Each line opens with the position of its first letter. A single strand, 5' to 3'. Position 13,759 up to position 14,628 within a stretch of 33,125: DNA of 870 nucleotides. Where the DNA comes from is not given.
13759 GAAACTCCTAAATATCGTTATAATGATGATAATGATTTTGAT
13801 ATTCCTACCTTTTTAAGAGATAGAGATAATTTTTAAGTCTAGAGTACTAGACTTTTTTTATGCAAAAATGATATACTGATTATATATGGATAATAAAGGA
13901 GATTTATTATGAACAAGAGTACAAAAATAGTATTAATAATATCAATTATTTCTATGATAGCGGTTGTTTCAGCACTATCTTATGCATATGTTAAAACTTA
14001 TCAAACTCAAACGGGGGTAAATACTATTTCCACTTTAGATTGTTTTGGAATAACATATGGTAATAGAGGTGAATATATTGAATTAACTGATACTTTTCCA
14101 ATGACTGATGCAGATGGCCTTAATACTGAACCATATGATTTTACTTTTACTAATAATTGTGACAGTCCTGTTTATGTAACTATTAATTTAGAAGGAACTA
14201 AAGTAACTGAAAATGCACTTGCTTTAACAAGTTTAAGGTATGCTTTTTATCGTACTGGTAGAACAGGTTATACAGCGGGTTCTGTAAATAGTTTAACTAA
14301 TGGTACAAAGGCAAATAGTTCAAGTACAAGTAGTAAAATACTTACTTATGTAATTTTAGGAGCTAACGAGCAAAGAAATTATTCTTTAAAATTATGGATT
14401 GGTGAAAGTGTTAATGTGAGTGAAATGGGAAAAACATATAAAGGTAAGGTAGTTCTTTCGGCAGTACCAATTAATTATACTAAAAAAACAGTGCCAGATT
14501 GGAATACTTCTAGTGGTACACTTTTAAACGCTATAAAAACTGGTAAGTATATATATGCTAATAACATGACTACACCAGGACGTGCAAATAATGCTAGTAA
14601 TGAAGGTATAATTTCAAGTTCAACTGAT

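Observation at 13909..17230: Tandem pair of large uncharacterised secreted paralogs inserted between ftsZ and spoIIGA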

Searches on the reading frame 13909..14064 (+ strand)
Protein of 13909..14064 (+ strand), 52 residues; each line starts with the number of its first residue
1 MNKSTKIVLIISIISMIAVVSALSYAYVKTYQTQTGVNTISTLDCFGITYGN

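Call 17: search_protein_families(library=ncbifam, proteins=[window:13909-14064:+], max_evalue=10)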
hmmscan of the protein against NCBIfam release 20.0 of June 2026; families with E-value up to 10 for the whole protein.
seq(52 aa): 3 families
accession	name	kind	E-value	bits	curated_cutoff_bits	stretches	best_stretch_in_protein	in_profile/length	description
NF049847.1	FtsL_COG5462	equivalog_domain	0.22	11.2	50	1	10-42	2-34/85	cell division protein FtsL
TIGR04313.1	aro_clust_Mycop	subfamily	0.34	10.5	40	1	1-34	1-29/296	aromatic motif membrane protein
TIGR04526.1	predic_Ig_block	subfamily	0.72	8.7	150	1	2-41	2-41/693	putative immunoglobulin-blocking virulence protein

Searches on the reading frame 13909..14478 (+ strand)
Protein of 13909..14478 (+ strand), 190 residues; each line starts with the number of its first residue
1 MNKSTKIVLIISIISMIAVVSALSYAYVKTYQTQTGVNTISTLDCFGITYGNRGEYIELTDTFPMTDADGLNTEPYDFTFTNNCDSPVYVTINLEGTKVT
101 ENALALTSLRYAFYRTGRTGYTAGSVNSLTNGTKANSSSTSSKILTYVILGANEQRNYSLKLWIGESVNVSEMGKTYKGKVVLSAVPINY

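Call 24: search_solved_structures(query=A1, max_evalue=10, show_alignments=2)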
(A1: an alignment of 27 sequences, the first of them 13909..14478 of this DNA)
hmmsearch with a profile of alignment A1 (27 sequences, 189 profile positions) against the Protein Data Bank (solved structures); distinct sequences matched with E-value up to 10: 4.
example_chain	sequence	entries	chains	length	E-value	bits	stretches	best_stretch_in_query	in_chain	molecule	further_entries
4gb7_A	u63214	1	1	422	0.26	14.2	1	5-48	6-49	6-aminohexanoate-dimer hydrolase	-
4zk4_A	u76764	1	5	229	1.2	12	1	46-95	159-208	soluble acetylcholine receptor, neuronal acetylcholine receptor subunit alpha-3 chimera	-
5syo_A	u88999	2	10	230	1.2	12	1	46-95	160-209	Soluble acetylcholine receptor, Neuronal acetylcholine receptor subunit alpha-3 chimera | Soluble acetylcholine receptor,Neuronal acetylcholine receptor subunit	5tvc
6wvg_A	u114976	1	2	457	1.7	11.5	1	11-56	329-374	Green fluorescent protein, Leukocyte surface antigen CD53 chimera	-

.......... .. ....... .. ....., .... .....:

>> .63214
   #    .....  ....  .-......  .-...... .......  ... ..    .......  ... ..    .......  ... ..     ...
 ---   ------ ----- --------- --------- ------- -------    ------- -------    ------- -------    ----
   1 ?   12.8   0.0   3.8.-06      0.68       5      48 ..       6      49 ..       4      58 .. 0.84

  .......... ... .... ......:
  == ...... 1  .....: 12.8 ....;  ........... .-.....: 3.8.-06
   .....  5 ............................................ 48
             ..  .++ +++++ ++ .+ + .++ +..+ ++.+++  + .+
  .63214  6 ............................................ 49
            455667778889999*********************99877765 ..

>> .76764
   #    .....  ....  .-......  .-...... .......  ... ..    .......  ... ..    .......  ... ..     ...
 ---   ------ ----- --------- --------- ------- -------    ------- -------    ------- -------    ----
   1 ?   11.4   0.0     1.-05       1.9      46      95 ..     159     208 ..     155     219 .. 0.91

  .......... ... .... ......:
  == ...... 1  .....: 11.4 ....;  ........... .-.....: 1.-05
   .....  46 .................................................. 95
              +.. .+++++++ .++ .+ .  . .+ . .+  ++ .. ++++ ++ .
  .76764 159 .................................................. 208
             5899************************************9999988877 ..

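Call 25: search_protein_families(library=pfam, alignment_id=A1, max_evalue=10)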
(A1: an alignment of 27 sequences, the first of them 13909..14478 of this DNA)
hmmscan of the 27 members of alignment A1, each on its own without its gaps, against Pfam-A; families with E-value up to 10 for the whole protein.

A. member 1, window:13909-14478:+ (190 aa): 2 families
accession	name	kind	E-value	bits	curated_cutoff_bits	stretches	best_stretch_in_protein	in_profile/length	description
PF22149.1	Tt1219-like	-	0.077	12.9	27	1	62-134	88-163/191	Type IV pilin Tt1219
PF19403.5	SpaA_2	-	0.09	13.8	25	1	66-137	14-82/96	Prealbumin-like fold domain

B. families by the number of members that match (of 27 scanned): 36 families (the first 25 are shown)
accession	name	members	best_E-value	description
PF14043.11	WVELL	2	0.0031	WVELL protein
PF20563.3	DUF6773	2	0.027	Family of unknown function (DUF6773)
PF06030.18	WxLIP_PGBD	2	0.031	WxL Interacting Protein, peptidoglycan binding domain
PF08525.16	OapA_N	2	6.6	Opacity-associated protein A N-terminal motif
PF00419.26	Fimbrial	1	0.0017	Fimbrial protein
PF12389.13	Peptidase_M73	1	0.0046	Camelysin metallo-endopeptidase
PF00251.26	Glyco_hydro_32N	1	0.0098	Glycosyl hydrolases family 32 N-terminal domain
PF02460.24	Patched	1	0.01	Patched SSD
PF11589.14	DUF3244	1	0.019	Domain of unknown function (DUF3244)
PF09783.14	Vac_ImportDeg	1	0.02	Vacuolar import and degradation protein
PF13567.11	DUF4131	1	0.024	Domain of unknown function (DUF4131)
PF20130.4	DUF6520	1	0.026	Family of unknown function (DUF6520)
PF10833.13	DUF2572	1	0.036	Protein of unknown function (DUF2572)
PF24053.1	DUF7356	1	0.042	Domain of unknown function (DUF7356)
PF23247.1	LRR_RPS2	1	0.052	Plant disease resistance protein RPS2-like, leucine-rich repeats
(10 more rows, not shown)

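Call 39: predict_structure(alignment_id=A2)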
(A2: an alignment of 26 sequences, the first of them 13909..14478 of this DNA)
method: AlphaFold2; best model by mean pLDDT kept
length: 190 residues; sequences in the alignment: 26
mean_pLDDT: 86.7   pTM: 0.71
mean pLDDT of the five models: 86.7, 85.5, 84.9, 85.0, 84.4
residues with pLDDT >= 90: 126; 70-90: 40; 50-70: 13; < 50: 11
segments of 3 or more residues with pLDDT < 50: 31-41
pLDDT, mean of each block of 10 residues (from residue 1): 88 96 76 42 78 91 93 95 94 85 90 94 94 66 94 97 94 91 89
secondary structure, 60 per line:
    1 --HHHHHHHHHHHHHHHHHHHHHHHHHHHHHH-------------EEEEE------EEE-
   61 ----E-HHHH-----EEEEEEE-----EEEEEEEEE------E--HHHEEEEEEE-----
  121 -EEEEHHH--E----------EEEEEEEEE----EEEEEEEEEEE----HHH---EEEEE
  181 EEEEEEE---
elements in order: H3-32 E46-50 E57-59 H67-70 E76-82 E88-96 E109-115 E122-125 E142-150 E155-165 E176-187

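Call 42: fold_search(model_id=the predicted structure, library=pdb)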
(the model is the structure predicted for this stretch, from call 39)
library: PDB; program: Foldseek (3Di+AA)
matches with E <= 10: 1647; with E <= 0.001: 7
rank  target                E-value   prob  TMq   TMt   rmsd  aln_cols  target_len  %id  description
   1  7ueg_A                2.1e-04  1.00  0.35  0.37   8.5       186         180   15  Cryo-EM of bundling pili from Pyrobaculum calidifontis (released 2022-06-29)
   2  4jdo_E                6.1e-04  1.00  0.33  0.30  10.6       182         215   14  Secreted chlamydial protein pgp3, coiled-coil deletion (released 2013-06-05)
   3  4jdm_B                7.7e-04  1.00  0.37  0.29  11.0       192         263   14  Secreted Chlamydial Protein PGP3, full-length (released 2013-06-05)
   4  4jdo_B                8.1e-04  0.99  0.31  0.28  11.1       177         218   13  Secreted chlamydial protein pgp3, coiled-coil deletion (released 2013-06-05)
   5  4jdo_A                9.1e-04  0.99  0.33  0.30  11.3       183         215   13  Secreted chlamydial protein pgp3, coiled-coil deletion (released 2013-06-05)
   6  4jdo_D                9.1e-04  0.98  0.28  0.25  11.1       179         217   13  Secreted chlamydial protein pgp3, coiled-coil deletion (released 2013-06-05)
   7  4jdn_C                9.6e-04  1.00  0.35  0.41   8.0       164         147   14  Secreted Chlamydial Protein PGP3, C-terminal Domain (released 2013-06-05)
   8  4jdo_C                1.0e-03  0.99  0.33  0.30  11.1       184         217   12  Secreted chlamydial protein pgp3, coiled-coil deletion (released 2013-06-05)
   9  4jdo_H                1.1e-03  0.99  0.31  0.28  11.4       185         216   14  Secreted chlamydial protein pgp3, coiled-coil deletion (released 2013-06-05)
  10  4jdn_A                1.5e-03  1.00  0.39  0.48   7.5       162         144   13  Secreted Chlamydial Protein PGP3, C-terminal Domain (released 2013-06-05)
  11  7fe5_A                1.5e-03  1.00  0.38  0.39  13.0       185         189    9  AvmM Catalyzes Macrocyclization in Alchivemycin A Biosynthesis (released 2021-09-01)
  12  4jdn_B                1.9e-03  1.00  0.36  0.44   8.4       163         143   14  Secreted Chlamydial Protein PGP3, C-terminal Domain (released 2013-06-05)
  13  4jdm_A                2.1e-03  0.98  0.34  0.27  11.8       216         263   15  Secreted Chlamydial Protein PGP3, full-length (released 2013-06-05)
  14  8jiy                  2.7e-03  0.87  0.28  0.26   8.8       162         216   14  A carbohydrate binding domain of a putative chondroitinase (released 2023-09-20)
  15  7fe0_A                3.0e-03  0.99  0.39  0.39  13.0       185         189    9  AvmM Catalyzes Macrocyclization in Alchivemycin A Biosynthesis (released 2021-09-01)
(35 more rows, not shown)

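Call 81: search_protein_representatives(alignment_id=A2)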
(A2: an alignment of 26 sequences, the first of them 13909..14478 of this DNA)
Query: 26 sequences, 190 profile positions. Proteins with E-value up to 0.001 (for the whole library): 7487; up to 1e-10: 4081; up to 1e-30: 810. The best 150 are listed.
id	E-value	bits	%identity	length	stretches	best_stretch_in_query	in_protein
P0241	7.2e-68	244.4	-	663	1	3-188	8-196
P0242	1.0e-67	243.9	-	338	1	3-189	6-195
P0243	6.2e-67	241.3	-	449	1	3-189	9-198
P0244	1.3e-66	240.3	-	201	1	1-189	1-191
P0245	1.4e-66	240.2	-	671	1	1-189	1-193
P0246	2.0e-65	236.4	-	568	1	3-189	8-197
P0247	2.6e-65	236.0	-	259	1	3-189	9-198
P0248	1.8e-63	230.0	-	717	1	3-189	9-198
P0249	1.4e-60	220.6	-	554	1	3-189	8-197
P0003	3.3e-60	219.4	-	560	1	1-189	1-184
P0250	8.0e-59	214.9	-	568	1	1-188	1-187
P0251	1.4e-57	210.8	-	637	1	1-188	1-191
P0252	2.3e-57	210.1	-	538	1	4-188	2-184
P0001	1.8e-56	207.2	-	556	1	1-189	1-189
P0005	2.3e-56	206.8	-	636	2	1-188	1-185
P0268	3.2e-50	186.8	-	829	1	1-188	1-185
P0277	2.7e-48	180.5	-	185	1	2-188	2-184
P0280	4.1e-47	176.7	-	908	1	4-188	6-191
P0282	7.2e-47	175.9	-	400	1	3-187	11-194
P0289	5.0e-46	173.1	-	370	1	1-186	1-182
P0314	3.6e-43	163.8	-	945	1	3-188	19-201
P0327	1.6e-42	161.7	-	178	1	1-188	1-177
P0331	3.6e-42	160.6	-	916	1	5-189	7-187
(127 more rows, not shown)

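Call 82: search_protein_families(library=pfam, proteins=[P0241, P0242, P0243, P0248, P0268, P0280, P0314, P0282, P0289, P0331], max_evalue=0.001)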
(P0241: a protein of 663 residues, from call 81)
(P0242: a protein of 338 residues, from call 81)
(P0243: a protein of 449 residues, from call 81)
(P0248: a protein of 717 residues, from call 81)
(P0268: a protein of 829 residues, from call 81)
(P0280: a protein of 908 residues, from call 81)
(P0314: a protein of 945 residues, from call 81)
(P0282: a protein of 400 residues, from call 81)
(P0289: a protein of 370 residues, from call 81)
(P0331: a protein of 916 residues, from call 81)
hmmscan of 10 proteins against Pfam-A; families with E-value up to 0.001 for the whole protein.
P0241 (663 aa): 0 families

P0242 (338 aa): 0 families

P0243 (449 aa): 0 families

P0248 (717 aa): 0 families

P0268 (829 aa): 0 families

P0280 (908 aa): 5 families
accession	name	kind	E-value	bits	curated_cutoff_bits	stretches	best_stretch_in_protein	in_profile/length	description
PF25390.1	WD40_RLD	-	6.5e-145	483.4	150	4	657-904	88-344/363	RCC1-like domain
PF00415.24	RCC1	-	4.2e-64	213.4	21.7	6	776-821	1-48/50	Regulator of chromosome condensation (RCC1) repeat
PF13540.12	RCC1_2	-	6.9e-63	207.5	22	5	811-838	2-29/30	Regulator of chromosome condensation (RCC1) repeat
PF25384.1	Alsin_RLD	-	2.9e-12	47.1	100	0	806-891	218-308/405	Alsin RCC1-like domain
PF03785.20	Peptidase_C25_C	-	0.00023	21.4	25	0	847-884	5-43/79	Peptidase family C25, C terminal ig-like domain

P0314 (945 aa): 1 family
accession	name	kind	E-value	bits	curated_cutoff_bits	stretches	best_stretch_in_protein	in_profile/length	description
PF22352.2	K319L-like_PKD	-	0.00023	21.6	27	1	581-654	6-82/84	K319L-like, PKD domain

P0282 (400 aa): 0 families

P0289 (370 aa): 1 family
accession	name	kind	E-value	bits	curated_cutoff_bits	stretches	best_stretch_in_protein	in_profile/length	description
PF03382.20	DUF285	-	7.3e-12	45.5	25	1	275-362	9-92/120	Mycoplasma protein of unknown function, DUF285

P0331 (916 aa): 3 families
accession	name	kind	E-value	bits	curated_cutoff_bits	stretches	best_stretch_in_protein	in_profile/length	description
PF12810.13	ALK_LTK_GRD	-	1.5e-65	222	24.5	2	658-915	6-243/243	ALK/LTK, Glycine-rich domain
PF09479.16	Flg_new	-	6.9e-09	36.1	27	1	265-307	2-41/65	Listeria-Bacteroides repeat domain (List_Bact_rpt)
PF18998.6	Flg_new_2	-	1.2e-06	28.9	23.6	1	211-261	19-70/73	Divergent InlB B-repeat domain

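Call 84: find_encoding_contigs(protein=P0277, flank=8000, max_places=3)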
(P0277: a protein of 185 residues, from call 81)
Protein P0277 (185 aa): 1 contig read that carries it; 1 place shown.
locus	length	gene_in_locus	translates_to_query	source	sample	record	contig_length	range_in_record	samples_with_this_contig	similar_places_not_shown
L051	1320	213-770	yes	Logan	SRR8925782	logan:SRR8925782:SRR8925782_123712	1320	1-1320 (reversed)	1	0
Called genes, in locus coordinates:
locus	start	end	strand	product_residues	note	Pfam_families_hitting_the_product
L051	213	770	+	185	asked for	-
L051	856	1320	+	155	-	?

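Call 85: find_encoding_contigs(protein=P0327, flank=8000, max_places=3)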
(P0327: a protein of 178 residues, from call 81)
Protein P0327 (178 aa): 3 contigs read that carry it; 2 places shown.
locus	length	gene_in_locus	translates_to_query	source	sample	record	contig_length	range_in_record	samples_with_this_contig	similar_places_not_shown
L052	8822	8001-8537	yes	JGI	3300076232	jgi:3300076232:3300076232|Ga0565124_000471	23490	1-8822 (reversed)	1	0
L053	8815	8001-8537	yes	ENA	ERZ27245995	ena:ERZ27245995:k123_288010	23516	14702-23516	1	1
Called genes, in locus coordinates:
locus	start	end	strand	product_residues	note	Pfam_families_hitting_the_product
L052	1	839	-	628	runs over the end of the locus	PF09587:PGA_cap, PF13472:Lipase_GDSL_2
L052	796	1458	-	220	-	PF25084:LbH_EIF2B (faint), PF25087:GMPPB_C (faint), PF00132:Hexapep, PF14602:Hexapep_2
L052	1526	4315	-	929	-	PF00912:Transgly, PF00905:Transpeptidase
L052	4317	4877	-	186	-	PF03838:RecU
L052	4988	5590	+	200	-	PF01926:MMR_HSR1, PF02421:FeoB_N, PF03193:RsgA_GTPase (faint), PF09439:SRPRB (weak), PF00350:Dynamin_N (faint)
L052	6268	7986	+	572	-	PF06160:EzrA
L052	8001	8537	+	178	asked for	-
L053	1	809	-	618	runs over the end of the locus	PF09587:PGA_cap, PF13472:Lipase_GDSL_2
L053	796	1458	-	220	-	PF25084:LbH_EIF2B (faint), PF25087:GMPPB_C (faint), PF00132:Hexapep, PF14602:Hexapep_2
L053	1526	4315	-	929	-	PF00912:Transgly, PF00905:Transpeptidase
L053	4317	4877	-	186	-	PF03838:RecU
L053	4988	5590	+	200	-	PF01926:MMR_HSR1, PF02421:FeoB_N, PF03193:RsgA_GTPase (faint), PF09439:SRPRB (weak), PF00350:Dynamin_N (faint)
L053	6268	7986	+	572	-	PF06160:EzrA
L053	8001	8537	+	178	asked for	-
